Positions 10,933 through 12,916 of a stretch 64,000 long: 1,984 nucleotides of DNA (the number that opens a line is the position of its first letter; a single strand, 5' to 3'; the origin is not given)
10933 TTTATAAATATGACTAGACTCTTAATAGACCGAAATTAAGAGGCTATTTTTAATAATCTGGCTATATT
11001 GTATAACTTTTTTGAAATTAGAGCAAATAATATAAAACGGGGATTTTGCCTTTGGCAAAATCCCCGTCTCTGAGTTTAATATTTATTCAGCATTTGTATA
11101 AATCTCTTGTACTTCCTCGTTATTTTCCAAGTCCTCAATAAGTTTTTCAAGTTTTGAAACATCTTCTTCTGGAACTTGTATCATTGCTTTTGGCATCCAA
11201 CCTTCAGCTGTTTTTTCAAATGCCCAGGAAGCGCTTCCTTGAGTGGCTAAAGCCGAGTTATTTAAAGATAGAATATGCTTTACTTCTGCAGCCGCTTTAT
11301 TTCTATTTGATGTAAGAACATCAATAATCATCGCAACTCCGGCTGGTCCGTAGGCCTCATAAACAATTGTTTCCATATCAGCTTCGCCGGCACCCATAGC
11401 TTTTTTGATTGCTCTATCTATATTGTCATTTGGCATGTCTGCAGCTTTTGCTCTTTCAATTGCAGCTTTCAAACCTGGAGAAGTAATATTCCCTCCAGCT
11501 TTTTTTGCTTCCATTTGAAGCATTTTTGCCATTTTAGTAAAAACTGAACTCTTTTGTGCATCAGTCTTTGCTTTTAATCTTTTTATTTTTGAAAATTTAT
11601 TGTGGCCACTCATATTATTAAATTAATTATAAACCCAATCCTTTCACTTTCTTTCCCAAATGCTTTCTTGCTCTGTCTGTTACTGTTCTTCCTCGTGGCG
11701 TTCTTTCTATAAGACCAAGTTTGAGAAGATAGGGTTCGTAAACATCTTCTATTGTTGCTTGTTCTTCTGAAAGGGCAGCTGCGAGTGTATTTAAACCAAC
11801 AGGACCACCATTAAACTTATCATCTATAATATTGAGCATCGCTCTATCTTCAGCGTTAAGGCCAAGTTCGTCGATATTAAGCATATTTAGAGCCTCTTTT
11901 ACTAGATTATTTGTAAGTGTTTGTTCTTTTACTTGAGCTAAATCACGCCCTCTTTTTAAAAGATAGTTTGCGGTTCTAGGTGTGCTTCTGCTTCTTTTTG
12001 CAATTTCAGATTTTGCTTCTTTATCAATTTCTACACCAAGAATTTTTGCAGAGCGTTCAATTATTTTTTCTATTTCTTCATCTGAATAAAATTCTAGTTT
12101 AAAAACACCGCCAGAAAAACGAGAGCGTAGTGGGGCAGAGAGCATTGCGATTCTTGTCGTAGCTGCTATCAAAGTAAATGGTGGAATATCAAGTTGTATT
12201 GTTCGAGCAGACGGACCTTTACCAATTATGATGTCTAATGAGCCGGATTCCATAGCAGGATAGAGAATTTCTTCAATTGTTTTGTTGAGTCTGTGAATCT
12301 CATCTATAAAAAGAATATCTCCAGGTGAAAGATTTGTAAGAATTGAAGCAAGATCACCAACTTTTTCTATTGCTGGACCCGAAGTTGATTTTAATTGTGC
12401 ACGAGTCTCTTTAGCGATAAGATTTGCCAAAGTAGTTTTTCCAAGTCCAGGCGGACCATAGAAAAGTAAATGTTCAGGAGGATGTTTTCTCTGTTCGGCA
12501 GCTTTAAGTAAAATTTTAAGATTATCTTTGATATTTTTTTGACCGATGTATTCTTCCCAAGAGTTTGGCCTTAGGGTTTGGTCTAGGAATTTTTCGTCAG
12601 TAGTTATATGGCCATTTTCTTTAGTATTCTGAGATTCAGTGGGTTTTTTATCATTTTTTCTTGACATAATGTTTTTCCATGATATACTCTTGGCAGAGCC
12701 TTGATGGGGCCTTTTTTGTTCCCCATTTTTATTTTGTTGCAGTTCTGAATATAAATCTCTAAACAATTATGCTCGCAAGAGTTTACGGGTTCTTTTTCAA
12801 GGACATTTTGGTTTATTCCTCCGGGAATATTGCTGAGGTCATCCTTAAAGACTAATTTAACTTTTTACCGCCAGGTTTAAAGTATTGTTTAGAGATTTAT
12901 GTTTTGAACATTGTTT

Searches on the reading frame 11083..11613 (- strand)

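Call 66: search_protein_families(library=pfam, proteins=[window:11083-11613:-], max_evalue=0.00001)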
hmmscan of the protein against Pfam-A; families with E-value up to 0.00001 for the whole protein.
window:11083-11613:- (176 aa): 2 families
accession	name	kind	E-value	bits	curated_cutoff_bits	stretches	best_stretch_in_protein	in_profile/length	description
PF01709.26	Transcrip_reg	-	3.4e-26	92.3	27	2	80-135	1-56/160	TACO1/YebC second and third domain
PF20772.2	TACO1_YebC_N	-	1.3e-19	70.9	36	1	5-74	1-72/73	TACO1/YebC protein N-terminal domain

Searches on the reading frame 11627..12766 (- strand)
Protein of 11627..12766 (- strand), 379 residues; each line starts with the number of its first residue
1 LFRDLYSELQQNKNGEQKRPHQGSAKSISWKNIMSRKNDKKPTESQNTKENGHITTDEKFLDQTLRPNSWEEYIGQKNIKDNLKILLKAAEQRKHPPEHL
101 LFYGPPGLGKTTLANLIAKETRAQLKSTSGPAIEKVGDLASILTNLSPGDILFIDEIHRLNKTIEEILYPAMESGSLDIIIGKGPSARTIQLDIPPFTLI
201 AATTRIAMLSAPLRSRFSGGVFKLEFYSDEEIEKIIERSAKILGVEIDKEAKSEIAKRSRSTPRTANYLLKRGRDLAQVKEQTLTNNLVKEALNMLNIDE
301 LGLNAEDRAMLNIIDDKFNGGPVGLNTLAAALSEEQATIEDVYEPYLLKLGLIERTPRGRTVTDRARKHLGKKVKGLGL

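Call 66: search_protein_families(library=pfam, proteins=[window:11627-12766:-], max_evalue=0.00001)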
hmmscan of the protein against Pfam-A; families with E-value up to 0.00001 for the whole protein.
window:11627-12766:- (379 aa): 5 families
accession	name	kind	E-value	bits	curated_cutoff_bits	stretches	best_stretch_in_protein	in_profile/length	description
PF05496.18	RuvB_N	-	4.2e-71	238.3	27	1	65-218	1-154/159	Holliday junction DNA helicase RuvB P-loop domain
PF05491.19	RuvB_C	-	1.7e-26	92.4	24.7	1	300-370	1-71/72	RuvB C-terminal winged helix domain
PF17864.7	AAA_lid_4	-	2.3e-24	85.4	27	1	227-299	1-74/74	RuvB AAA lid domain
PF00004.35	AAA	-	1e-19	71.7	21.2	1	100-218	1-124/131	ATPase family associated with various cellular activities (AAA)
PF07728.20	AAA_5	-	1.4e-09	38.5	22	1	99-217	1-139/139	AAA domain (dynein-related subfamily)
